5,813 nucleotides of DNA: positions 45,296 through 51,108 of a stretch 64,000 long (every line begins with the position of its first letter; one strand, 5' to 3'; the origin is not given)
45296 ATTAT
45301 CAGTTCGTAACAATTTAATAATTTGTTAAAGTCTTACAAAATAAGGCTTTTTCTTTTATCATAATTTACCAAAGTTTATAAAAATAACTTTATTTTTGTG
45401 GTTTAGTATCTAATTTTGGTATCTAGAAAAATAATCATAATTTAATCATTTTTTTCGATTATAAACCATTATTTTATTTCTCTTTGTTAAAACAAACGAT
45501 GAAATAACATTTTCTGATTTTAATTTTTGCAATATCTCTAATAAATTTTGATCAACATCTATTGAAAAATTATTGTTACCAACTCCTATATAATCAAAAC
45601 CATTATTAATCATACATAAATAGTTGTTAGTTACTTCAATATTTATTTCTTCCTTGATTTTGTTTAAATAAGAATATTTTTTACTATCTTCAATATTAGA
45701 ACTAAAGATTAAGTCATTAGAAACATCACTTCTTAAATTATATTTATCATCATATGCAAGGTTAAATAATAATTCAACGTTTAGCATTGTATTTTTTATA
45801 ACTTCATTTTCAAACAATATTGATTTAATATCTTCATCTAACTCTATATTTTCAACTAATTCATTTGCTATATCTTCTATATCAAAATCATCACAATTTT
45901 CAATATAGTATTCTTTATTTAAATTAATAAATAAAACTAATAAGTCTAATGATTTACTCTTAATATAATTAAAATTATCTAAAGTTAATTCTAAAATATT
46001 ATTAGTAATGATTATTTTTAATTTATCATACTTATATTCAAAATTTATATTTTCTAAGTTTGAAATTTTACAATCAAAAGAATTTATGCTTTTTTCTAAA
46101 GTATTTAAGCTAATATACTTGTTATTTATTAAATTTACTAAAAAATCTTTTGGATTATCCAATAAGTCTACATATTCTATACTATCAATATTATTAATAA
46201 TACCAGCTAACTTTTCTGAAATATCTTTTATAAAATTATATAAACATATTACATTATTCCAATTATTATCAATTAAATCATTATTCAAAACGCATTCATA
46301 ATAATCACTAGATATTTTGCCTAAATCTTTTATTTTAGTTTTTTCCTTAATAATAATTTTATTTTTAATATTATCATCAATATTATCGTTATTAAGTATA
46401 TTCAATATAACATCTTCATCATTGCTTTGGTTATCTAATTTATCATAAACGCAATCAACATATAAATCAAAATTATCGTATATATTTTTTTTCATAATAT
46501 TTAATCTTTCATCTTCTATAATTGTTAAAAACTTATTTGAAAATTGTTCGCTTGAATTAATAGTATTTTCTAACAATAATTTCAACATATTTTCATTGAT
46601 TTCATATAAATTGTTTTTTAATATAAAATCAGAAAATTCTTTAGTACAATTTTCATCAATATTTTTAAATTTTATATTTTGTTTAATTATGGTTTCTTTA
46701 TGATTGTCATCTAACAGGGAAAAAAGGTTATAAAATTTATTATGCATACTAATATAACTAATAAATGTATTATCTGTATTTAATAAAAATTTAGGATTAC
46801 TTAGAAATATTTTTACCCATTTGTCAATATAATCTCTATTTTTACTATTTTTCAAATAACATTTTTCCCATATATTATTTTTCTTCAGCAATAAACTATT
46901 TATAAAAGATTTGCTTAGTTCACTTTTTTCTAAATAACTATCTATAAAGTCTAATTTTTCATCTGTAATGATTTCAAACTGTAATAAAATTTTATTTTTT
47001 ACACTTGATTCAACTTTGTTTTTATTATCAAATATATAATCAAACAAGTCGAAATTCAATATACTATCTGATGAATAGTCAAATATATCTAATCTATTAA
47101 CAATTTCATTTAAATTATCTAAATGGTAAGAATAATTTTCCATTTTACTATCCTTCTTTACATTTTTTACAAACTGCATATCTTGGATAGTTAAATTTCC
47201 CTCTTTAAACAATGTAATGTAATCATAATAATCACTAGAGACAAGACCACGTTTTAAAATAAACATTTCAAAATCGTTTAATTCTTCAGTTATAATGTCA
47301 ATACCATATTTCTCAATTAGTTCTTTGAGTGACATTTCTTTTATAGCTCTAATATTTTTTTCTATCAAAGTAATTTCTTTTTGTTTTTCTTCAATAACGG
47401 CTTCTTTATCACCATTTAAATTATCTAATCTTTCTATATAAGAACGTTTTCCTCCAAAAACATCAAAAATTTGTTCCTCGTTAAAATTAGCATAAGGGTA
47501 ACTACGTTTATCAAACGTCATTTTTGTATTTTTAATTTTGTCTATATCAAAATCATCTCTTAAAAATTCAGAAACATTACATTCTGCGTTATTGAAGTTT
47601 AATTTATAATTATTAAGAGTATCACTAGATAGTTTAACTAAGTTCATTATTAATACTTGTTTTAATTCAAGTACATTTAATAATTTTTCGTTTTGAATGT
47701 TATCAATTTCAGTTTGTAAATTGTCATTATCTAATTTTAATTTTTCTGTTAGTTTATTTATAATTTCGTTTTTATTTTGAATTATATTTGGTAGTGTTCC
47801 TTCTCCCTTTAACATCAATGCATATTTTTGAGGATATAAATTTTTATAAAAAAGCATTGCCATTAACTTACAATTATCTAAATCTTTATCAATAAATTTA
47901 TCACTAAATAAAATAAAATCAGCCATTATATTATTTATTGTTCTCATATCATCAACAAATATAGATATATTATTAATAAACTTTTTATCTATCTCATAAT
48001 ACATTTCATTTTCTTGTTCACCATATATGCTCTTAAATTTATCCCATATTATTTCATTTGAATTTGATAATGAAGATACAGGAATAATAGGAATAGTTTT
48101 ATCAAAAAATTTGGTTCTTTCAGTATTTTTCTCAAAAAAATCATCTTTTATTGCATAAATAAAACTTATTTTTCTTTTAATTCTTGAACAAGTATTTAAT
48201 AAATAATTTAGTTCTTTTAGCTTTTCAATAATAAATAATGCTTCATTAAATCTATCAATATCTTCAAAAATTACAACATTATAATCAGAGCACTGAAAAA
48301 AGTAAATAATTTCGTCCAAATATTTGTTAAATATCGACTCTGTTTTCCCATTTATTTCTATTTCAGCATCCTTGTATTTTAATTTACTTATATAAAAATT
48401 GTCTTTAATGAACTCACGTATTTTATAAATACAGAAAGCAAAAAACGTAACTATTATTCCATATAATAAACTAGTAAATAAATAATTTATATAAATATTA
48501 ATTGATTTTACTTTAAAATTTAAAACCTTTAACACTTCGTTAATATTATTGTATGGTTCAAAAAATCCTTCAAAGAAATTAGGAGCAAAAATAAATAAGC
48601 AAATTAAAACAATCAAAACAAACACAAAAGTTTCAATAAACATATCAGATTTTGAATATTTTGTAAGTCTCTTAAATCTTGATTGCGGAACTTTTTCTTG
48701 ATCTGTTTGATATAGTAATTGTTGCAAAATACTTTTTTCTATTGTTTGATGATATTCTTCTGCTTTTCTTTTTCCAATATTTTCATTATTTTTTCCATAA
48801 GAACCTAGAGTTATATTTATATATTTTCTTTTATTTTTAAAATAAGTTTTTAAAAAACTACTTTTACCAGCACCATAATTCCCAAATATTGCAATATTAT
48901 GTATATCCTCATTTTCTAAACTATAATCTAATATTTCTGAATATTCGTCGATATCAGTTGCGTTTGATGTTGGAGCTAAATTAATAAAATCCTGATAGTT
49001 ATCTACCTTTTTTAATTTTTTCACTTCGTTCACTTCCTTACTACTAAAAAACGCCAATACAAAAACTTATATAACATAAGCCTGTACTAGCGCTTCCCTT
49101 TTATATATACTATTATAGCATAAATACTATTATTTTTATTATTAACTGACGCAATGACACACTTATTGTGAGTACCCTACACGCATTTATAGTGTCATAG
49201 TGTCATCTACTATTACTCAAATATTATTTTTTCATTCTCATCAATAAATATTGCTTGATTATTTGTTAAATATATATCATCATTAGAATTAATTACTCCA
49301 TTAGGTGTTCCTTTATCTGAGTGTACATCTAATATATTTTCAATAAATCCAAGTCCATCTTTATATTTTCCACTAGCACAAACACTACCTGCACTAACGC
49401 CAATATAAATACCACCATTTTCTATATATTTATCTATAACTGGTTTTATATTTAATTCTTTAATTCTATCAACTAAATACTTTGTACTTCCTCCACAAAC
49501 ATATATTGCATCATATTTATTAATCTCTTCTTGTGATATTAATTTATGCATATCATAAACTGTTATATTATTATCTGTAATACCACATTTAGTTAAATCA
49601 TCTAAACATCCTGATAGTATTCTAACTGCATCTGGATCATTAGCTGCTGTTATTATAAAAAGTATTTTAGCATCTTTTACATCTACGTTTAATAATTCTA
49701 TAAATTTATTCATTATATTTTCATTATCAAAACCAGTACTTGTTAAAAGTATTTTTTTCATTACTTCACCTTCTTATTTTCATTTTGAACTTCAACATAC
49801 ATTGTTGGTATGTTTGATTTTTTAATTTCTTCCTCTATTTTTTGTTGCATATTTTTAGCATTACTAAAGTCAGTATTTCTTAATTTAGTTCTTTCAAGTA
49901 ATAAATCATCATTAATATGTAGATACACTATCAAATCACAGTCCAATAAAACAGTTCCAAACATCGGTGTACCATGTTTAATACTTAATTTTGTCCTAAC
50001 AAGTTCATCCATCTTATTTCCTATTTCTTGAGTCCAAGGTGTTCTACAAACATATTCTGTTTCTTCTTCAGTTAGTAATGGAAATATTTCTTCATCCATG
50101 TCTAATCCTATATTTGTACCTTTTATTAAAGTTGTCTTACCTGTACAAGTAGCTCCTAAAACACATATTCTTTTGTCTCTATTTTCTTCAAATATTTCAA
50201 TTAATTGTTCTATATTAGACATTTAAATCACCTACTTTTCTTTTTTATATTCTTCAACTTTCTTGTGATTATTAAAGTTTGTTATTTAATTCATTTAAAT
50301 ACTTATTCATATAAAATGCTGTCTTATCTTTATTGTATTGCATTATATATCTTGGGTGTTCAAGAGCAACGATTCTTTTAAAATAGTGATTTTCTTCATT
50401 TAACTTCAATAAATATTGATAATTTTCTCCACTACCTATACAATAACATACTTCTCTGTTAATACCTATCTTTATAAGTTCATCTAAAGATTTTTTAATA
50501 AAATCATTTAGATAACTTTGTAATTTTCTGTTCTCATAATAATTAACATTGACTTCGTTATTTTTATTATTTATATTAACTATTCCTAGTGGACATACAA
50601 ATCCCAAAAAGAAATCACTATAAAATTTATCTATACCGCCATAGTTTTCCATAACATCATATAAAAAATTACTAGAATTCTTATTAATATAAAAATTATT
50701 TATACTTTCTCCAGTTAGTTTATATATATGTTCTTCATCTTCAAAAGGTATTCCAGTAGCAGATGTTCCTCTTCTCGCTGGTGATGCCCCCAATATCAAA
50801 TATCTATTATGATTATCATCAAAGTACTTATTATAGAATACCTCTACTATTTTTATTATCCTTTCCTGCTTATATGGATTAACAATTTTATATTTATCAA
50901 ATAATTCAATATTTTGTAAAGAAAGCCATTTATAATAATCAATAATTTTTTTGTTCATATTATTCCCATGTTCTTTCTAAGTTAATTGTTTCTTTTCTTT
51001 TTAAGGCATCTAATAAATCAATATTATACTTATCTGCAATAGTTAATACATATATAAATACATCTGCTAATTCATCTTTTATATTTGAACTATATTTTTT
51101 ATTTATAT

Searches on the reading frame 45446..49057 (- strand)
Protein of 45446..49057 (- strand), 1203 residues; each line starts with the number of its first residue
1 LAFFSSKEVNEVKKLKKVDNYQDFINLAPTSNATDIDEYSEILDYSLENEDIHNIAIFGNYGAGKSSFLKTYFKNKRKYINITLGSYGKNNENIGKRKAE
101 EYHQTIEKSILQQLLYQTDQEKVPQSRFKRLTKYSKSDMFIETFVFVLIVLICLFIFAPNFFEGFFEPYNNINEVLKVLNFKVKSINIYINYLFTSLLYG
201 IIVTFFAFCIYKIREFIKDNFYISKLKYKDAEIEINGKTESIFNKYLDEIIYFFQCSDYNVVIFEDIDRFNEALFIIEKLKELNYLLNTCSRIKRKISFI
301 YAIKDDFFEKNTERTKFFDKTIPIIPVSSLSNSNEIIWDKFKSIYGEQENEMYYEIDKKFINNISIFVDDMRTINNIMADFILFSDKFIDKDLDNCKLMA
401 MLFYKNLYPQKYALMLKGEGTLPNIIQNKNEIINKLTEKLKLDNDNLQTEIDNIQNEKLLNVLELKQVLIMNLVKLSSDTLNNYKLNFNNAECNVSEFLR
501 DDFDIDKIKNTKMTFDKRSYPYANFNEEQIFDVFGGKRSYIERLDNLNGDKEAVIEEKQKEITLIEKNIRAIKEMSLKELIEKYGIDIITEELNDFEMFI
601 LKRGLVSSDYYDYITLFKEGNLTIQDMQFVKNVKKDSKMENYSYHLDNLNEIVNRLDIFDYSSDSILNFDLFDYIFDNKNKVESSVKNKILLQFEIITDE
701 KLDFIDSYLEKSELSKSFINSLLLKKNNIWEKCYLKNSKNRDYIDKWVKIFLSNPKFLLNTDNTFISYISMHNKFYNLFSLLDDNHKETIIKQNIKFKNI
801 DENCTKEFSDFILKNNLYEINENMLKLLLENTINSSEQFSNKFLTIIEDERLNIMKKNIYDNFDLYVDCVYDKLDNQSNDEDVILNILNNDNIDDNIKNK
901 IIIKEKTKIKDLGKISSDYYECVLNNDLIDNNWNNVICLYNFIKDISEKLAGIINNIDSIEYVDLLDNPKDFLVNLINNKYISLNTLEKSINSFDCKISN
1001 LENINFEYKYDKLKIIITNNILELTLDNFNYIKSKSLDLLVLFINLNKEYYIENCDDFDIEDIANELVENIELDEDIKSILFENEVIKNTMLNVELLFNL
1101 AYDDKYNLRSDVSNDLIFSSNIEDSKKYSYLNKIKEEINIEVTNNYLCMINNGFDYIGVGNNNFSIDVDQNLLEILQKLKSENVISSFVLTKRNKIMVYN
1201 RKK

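Call 22: search_protein_families(library=pfam, proteins=[window:45446-49057:-], max_evalue=0.01)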
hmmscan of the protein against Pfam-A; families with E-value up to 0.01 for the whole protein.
window:45446-49057:- (1203 aa): 1 family
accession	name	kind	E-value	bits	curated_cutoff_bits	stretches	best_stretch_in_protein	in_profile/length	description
PF20693.3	YobI-ATPase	-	1.3e-97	328.1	27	1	39-422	1-362/363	YobI-like P-loop NTPase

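Call 23: search_protein_families(library=padloc, proteins=[window:45446-49057:-], max_evalue=0.001)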
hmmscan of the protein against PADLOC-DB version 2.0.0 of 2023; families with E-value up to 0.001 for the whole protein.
window:45446-49057:- (1203 aa): 1 family
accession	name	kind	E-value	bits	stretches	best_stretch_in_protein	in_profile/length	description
PDLC02220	Tmn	-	5.8e-63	211.2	1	26-998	28-1058/1273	-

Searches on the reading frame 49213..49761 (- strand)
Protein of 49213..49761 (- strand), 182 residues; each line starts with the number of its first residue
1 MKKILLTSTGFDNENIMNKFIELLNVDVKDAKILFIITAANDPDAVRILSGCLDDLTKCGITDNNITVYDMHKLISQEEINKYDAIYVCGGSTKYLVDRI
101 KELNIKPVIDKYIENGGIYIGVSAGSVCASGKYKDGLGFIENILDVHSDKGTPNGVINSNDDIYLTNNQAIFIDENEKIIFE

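Call 102: search_protein_families(library=pfam, proteins=[window:49213-49761:-], max_evalue=0.001)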
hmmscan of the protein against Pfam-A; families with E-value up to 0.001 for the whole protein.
window:49213-49761:- (182 aa): 2 families
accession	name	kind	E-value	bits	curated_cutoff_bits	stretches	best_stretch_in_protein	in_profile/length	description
PF03575.23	Peptidase_S51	-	2e-16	60.7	23.9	1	5-131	2-131/206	Peptidase family S51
PF09825.15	BPL_N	-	0.00025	20.5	24.2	1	75-132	42-98/283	Biotin-protein ligase, N terminal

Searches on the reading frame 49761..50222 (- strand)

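Call 102: search_protein_families(library=pfam, proteins=[window:49761-50222:-], max_evalue=0.001)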
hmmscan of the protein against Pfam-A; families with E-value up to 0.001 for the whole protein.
window:49761-50222:- (153 aa): 1 family
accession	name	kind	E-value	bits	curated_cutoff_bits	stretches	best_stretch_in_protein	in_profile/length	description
PF13521.12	AAA_28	-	2.6e-06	28.2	27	0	18-34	1-17/164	AAA domain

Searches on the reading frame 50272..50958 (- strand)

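Call 102: search_protein_families(library=pfam, proteins=[window:50272-50958:-], max_evalue=0.001)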
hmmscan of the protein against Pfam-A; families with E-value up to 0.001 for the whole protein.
window:50272-50958:- (228 aa): 1 family
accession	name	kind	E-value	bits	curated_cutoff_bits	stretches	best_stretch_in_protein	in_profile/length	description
PF03167.25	UDG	-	5.2e-12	46.5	24.3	1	44-224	2-140/141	Uracil DNA glycosylase superfamily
